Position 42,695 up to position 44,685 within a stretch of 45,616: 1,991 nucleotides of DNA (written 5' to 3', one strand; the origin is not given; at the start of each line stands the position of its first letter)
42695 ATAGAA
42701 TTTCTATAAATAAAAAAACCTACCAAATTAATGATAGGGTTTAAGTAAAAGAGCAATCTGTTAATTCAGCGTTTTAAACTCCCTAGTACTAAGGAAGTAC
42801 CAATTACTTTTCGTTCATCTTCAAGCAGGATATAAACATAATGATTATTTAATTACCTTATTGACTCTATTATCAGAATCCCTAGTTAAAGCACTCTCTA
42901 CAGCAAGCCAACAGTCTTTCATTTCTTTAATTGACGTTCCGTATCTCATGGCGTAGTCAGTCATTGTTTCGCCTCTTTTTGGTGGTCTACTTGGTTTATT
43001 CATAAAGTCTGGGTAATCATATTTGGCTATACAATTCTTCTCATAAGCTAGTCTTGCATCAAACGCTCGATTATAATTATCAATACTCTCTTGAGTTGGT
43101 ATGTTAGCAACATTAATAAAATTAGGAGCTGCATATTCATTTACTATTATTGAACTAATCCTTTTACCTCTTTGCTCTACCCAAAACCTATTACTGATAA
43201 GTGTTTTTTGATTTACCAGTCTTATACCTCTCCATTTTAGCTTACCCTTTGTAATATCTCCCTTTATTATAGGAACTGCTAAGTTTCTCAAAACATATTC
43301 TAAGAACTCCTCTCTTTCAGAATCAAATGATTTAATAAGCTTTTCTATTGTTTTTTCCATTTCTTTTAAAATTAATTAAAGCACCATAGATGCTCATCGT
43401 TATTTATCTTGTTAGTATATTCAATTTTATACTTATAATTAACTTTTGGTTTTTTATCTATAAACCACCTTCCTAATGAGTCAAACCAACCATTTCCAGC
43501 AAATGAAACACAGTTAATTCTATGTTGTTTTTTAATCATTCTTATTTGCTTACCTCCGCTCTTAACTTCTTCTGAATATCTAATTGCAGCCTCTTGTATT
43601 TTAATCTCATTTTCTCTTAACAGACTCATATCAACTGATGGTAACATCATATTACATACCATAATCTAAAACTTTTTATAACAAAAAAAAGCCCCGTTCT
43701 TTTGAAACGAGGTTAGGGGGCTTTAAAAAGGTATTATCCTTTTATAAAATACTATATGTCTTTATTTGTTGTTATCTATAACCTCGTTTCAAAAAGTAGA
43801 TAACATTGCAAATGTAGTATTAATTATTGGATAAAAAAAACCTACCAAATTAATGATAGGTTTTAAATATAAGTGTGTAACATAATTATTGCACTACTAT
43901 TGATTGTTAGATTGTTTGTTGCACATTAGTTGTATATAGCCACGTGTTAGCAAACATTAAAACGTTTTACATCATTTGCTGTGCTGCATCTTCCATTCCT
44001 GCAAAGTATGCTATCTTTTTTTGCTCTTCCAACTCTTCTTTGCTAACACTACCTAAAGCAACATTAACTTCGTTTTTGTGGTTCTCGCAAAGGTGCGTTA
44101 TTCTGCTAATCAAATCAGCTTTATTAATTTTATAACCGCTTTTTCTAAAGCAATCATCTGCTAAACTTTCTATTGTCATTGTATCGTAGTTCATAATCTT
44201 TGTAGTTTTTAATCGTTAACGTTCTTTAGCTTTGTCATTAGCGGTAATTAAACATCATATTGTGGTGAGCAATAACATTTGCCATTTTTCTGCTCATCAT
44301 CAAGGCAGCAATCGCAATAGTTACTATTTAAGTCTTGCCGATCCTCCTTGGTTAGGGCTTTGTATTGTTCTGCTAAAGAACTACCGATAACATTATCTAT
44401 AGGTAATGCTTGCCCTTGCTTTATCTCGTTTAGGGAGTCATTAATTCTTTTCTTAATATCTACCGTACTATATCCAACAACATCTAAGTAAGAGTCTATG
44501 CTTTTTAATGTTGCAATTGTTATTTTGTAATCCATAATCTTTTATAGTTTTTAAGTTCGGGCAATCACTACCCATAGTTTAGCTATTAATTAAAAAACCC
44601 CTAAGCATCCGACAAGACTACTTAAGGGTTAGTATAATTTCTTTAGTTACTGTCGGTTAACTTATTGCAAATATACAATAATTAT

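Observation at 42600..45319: A moron-like accessory island lies between the scaffold-like gene and the major capsid gene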

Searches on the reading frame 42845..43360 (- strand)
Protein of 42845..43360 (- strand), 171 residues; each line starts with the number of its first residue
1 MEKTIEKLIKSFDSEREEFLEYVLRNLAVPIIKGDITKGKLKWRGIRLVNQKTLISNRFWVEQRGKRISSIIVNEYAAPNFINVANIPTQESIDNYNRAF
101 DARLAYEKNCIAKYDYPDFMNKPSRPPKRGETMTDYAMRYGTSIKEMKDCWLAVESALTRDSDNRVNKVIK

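Call 6: search_protein_families(library=phrogs, proteins=[window:42845-43360:-], max_evalue=0.1)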
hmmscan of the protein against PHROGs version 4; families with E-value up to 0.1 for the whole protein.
window:42845-43360:- (171 aa): 0 families

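Call 16: search_protein_families(library=pfam, proteins=[window:42845-43360:-], max_evalue=1)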
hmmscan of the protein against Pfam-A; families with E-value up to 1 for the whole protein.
window:42845-43360:- (171 aa): 0 families

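Call 17: search_protein_families(library=padloc, proteins=[window:42845-43360:-], max_evalue=1)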
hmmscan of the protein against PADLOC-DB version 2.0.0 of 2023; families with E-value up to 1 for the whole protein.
window:42845-43360:- (171 aa): 0 families

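Call 56: predict_structure(alignment_id=A2)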
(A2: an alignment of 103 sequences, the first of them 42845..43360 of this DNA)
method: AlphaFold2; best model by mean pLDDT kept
length: 171 residues; sequences in the alignment: 103
mean_pLDDT: 78.4   pTM: 0.53
mean pLDDT of the five models: 78.4, 76.2, 76.1, 75.6, 75.5
residues with pLDDT >= 90: 81; 70-90: 27; 50-70: 44; < 50: 19
segments of 3 or more residues with pLDDT < 50: 30-35, 39-50
pLDDT, mean of each block of 10 residues (from residue 1): 75 77 63 50 46 56 60 55 76 98 98 96 97 98 98 98 92 78
secondary structure, 60 per line:
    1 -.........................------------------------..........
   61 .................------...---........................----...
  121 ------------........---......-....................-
elements in order: H2-26 H51-77 H90-113 H133-140 H144-149 H151-170

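Call 61: fold_search(model_id=the predicted structure, library=pdb)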
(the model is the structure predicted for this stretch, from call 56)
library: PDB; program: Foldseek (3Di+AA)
matches with E <= 10: 16; with E <= 0.001: 0
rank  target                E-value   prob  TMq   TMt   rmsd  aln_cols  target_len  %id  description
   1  3i59_B                2.7e+00  0.09  0.18  0.16  12.9       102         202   12  Crystal structure of MtbCRP in complex with N6-cAMP (released 2009-09-08)
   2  6piq_B                4.2e+00  0.11  0.23  0.21  12.8        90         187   13  Crystal Structure of EcDsbA in a complex with unpurified reaction product G6 (pyrazole 9) (released 2020-07-01)
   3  3h3u_A                4.5e+00  0.07  0.19  0.16  14.4       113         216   11  Crystal structure of CRP (cAMP receptor Protein) from Mycobacterium tuberculosis (released 2010-02-02)
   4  3fwe_B                6.1e+00  0.06  0.23  0.20   9.5       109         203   14  Crystal Structure of the Apo D138L CAP mutant (released 2009-09-08)
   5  2h6c_A                6.1e+00  0.05  0.18  0.15  13.1       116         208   13  Crystal structure of reduced CprK in absence of any ligand (released 2006-07-04)
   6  3i54_B                6.1e+00  0.04  0.17  0.14  14.5       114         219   12  Crystal structure of MtbCRP in complex with cAMP (released 2009-09-08)
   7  4mcu_D                6.5e+00  0.08  0.23  0.21   9.7        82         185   12  Crystal structure of disulfide oxidoreductase from Klebsiella pneumoniae in reduced state (released 2013-11-27)
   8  3ggg_C                6.5e+00  0.04  0.16  0.12   8.8        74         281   11  The crystal structure of A. aeolicus prephenate dehydrogenase in complex with tyrosine and NAD+ (released 2009-03-10)
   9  3i59_A                6.5e+00  0.03  0.15  0.12  15.0       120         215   12  Crystal structure of MtbCRP in complex with N6-cAMP (released 2009-09-08)
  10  4wet_A                7.0e+00  0.06  0.20  0.18  12.8        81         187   15  Crystal structure of E.Coli DsbA in complex with compound 16 (released 2015-01-21)
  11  3dks_D                7.4e+00  0.08  0.23  0.22  13.2        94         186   12  DsbA substrate complex (released 2009-05-12)
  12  1mfq_C                8.4e+00  0.06  0.24  0.34  12.3       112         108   11  Crystal Structure Analysis of a Ternary S-Domain Complex of Human Signal Recognition Particle (released 2002-09-20)
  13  3ggg_B                8.4e+00  0.04  0.17  0.12   9.0        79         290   10  The crystal structure of A. aeolicus prephenate dehydrogenase in complex with tyrosine and NAD+ (released 2009-03-10)
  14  2xdn_B                9.5e+00  0.08  0.21  0.18   4.6        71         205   14  Transcription factor TtgR H67A mutant (released 2010-05-12)
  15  9qov                  9.5e+00  0.04  0.18  0.15  14.4       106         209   10  Crystal structure of [2Fe-2S]b D4A-FNR of A. fischeri (released 2026-04-08)
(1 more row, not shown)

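Call 62: search_protein_families(library=pfam, alignment_id=A2, max_evalue=0.01)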
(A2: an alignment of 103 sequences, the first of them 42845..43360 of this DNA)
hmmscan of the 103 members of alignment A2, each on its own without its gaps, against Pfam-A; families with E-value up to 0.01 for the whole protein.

A. member 1, window:42845-43360:- (171 aa): 0 families

B. families by the number of members that match (of 103 scanned): 8 families
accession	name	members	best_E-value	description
PF25025.1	EF-Ts_N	1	1.1e-08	Elongation factor Ts, mitochondrial, N-terminal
PF02151.25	UVR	1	0.00019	UvrB/uvrC motif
PF05667.16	CCDC22_CC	1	0.0026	CCDC22 protein coiled-coil region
PF01476.26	LysM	1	0.003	LysM domain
PF25318.1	WH_GDS1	1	0.0071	GDS1 winged helix domain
PF18976.5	DUF5712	1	0.0084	Family of unknown function (DUF5712)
PF18214.6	STATa_Ig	1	0.0085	STATa Immunoglobulin-like domain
PF20118.4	DUF6508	1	0.0096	Family of unknown function (DUF6508)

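Call 63: search_protein_families(library=phrogs, alignment_id=A2, max_evalue=0.001)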
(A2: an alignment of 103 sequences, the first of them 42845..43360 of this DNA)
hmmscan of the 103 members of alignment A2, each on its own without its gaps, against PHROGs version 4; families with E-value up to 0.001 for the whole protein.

A. member 1, window:42845-43360:- (171 aa): 0 families

B. families by the number of members that match (of 103 scanned): 3 families
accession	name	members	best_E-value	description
phrog_19268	-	1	3.1e-11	-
phrog_15937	-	1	0.00075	-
phrog_28167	-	1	0.00076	-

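Call 84: fold_search(model_id=the predicted structure, library=viral)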
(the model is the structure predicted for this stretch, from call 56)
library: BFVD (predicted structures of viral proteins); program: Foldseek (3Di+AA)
matches with E <= 10: 86; with E <= 0.001: 0
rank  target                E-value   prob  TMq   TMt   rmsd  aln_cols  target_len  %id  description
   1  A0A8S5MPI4            4.7e-01  0.12  0.17  0.13  14.8       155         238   17  DNA-packaging protein small subunit [Podoviridae sp. ctoqT5]
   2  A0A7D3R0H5            7.3e-01  0.20  0.24  0.27  11.2       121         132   12  Preprotein translocase subunit secA [Fadolivirus FV1/VV64]
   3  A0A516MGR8            1.3e+00  0.09  0.18  0.20  21.5       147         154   10  (no name in the UniProt tables at hand)
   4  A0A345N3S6            1.3e+00  0.08  0.19  0.22  16.3       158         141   13  (no name in the UniProt tables at hand)
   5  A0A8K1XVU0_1          1.4e+00  0.13  0.26  0.07  16.0       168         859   14  (no name in the UniProt tables at hand)
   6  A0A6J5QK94            1.5e+00  0.06  0.21  0.15  24.2       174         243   14  Uncharacterized protein [uncultured Caudovirales phage]
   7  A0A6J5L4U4            1.7e+00  0.06  0.16  0.13  19.6       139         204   13  DUF4376 domain-containing protein [uncultured Caudovirales phage]
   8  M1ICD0                1.9e+00  0.06  0.17  0.19  21.1       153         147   10  (no name in the UniProt tables at hand)
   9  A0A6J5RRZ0            2.2e+00  0.09  0.22  0.24  11.4       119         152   18  Uncharacterized protein [uncultured Caudovirales phage]
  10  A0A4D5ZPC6            2.2e+00  0.04  0.14  0.13  19.0       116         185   15  (no name in the UniProt tables at hand)
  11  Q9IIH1                2.5e+00  0.13  0.21  0.27  14.6       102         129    7  33K [Frog adenovirus 1 (strain ATCC VR-896)]
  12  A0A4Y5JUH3            2.5e+00  0.05  0.18  0.08  28.1       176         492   12  Structural protein [Pseudomonas phage vB_PaeM_PA5oct]
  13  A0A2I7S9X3            2.7e+00  0.05  0.17  0.18  16.3       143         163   15  (no name in the UniProt tables at hand)
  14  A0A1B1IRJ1            2.7e+00  0.04  0.15  0.19  20.9       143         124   13  (no name in the UniProt tables at hand)
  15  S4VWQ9                3.1e+00  0.11  0.21  0.26   8.3        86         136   13  Cyclic nucleotide-binding domain-containing protein [Pandoravirus salinus]
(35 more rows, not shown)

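Call 109: search_protein_families(library=ncbifam, proteins=[window:42845-43360:-], max_evalue=0.1)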
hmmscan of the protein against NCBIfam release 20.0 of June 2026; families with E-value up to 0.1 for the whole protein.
window:42845-43360:- (171 aa): 0 families

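Call 114: find_homologous_proteins(query=window:42845-43360:-, max_evalue=0.001)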
Query window:42845-43360:- (171 aa): 9 proteins with E <= 0.001 among 25 candidates.
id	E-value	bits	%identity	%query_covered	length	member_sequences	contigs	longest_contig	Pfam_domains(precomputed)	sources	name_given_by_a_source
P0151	3.1e-109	380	100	100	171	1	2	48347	-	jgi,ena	-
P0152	1.5e-30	124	79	42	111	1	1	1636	-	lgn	-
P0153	5.1e-28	116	71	44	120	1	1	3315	-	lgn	-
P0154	1.7e-26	111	58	58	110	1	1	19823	-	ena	-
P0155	4.9e-26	109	64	46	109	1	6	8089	-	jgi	jgi:hypothetical protein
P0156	3.7e-25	107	64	46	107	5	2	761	-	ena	-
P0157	8.7e-24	102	75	37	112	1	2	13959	-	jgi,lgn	jgi:hypothetical protein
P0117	3.0e-9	55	49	38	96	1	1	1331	-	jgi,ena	-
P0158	6.8e-9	54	59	32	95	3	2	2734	-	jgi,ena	-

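Call 115: find_encoding_contigs(protein=P0154, flank=7000, max_places=2)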
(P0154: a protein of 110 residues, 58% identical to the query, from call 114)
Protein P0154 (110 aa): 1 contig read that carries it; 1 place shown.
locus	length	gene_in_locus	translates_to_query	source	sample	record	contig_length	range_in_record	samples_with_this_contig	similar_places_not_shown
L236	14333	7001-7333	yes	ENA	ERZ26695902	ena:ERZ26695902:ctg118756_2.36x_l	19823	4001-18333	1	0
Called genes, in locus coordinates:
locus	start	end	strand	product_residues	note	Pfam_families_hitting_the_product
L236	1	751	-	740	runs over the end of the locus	PF09250:Prim-Pol, PF13148:DUF3987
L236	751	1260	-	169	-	PF07463:NUMOD4, PF13392:HNH_3, PF00847:AP2 (weak)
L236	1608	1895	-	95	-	-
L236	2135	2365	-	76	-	-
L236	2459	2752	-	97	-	PF01503:PRA-PH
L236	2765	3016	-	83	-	-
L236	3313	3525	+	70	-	-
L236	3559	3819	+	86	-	-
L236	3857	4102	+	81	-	-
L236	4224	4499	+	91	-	-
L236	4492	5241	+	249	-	PF01555:N6_N4_Mtase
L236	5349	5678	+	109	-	-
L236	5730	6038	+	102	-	-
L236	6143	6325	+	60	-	-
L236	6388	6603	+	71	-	-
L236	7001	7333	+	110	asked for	-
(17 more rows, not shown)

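Call 116: find_encoding_contigs(protein=P0157, flank=7000, max_places=2)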
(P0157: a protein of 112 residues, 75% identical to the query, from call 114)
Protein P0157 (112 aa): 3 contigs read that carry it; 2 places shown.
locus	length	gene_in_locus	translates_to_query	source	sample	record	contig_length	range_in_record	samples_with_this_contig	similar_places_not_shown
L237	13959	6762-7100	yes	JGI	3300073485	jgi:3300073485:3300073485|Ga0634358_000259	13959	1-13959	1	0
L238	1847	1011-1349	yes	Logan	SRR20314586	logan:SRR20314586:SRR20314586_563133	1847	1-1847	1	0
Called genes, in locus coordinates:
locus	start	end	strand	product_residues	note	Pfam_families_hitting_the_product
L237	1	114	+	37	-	?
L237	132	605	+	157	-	-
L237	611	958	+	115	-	-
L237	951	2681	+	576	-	-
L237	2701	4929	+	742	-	-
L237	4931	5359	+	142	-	-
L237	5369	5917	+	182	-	-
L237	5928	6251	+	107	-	-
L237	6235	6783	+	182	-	-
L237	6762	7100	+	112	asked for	-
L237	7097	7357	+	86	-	-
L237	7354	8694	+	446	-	PF03796:DnaB_C (faint)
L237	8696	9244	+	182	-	-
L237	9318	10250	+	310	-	-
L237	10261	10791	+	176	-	-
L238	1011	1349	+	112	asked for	-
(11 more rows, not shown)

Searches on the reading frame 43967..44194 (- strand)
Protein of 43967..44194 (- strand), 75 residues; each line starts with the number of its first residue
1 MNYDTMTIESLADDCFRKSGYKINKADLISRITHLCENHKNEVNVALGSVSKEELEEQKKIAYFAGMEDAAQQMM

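Call 6: search_protein_families(library=phrogs, proteins=[window:43967-44194:-], max_evalue=0.1)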
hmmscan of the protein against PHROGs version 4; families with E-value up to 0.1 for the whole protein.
window:43967-44194:- (75 aa): 1 family
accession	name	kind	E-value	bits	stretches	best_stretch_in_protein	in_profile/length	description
phrog_13465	-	unknown function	0.058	13.9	0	35-61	8-34/74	-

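Call 16: search_protein_families(library=pfam, proteins=[window:43967-44194:-], max_evalue=1)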
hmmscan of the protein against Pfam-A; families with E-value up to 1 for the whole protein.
window:43967-44194:- (75 aa): 0 families

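Call 17: search_protein_families(library=padloc, proteins=[window:43967-44194:-], max_evalue=1)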
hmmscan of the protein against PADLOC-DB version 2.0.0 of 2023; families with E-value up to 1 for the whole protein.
window:43967-44194:- (75 aa): 0 families

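Call 109: search_protein_families(library=ncbifam, proteins=[window:43967-44194:-], max_evalue=0.1)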
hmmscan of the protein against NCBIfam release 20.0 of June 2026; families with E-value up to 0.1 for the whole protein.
window:43967-44194:- (75 aa): 0 families

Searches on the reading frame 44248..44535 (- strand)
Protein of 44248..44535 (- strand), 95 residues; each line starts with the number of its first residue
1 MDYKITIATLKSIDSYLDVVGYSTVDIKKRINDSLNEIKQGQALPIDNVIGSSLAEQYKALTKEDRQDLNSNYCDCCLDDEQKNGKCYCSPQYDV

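Call 6: search_protein_families(library=phrogs, proteins=[window:44248-44535:-], max_evalue=0.1)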
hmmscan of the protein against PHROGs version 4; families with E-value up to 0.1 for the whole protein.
window:44248-44535:- (95 aa): 2 families
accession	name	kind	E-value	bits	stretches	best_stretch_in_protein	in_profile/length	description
phrog_6229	-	unknown function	0.0024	19.1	1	10-50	70-108/115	-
phrog_32987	-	unknown function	0.05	14.7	1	15-58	30-69/208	-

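Call 16: search_protein_families(library=pfam, proteins=[window:44248-44535:-], max_evalue=1)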
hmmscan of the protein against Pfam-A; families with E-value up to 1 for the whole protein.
window:44248-44535:- (95 aa): 0 families

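Call 17: search_protein_families(library=padloc, proteins=[window:44248-44535:-], max_evalue=1)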
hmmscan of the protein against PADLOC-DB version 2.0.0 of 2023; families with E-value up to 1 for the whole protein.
window:44248-44535:- (95 aa): 0 families

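Call 53: find_encoding_contigs(protein=window:44248-44535:-, flank=10000, max_places=6)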
Protein window:44248-44535:- (95 aa): 2 contigs read that carry it; 2 places shown.
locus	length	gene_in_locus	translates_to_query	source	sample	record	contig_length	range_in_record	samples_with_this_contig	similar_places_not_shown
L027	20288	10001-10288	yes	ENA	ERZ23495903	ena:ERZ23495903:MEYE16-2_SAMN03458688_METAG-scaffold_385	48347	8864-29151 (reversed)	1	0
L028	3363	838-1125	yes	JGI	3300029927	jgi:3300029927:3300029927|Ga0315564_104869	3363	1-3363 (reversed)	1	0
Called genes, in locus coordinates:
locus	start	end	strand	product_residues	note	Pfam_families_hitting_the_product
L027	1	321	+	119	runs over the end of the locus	-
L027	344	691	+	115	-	-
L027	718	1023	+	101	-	-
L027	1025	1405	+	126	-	PF01844:HNH (weak), PF14279:HNH_5 (faint)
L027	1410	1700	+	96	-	-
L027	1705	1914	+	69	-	PF04448:DUF551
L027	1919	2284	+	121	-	-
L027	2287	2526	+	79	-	-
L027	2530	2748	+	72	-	-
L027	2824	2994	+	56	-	-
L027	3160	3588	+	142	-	-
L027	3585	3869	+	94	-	-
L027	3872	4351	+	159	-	PF16677:GP3_package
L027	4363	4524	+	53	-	-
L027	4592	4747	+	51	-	-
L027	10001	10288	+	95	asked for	-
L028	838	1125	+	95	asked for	-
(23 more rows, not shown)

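Call 109: search_protein_families(library=ncbifam, proteins=[window:44248-44535:-], max_evalue=0.1)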
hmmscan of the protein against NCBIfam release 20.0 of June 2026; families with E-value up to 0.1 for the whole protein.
window:44248-44535:- (95 aa): 0 families
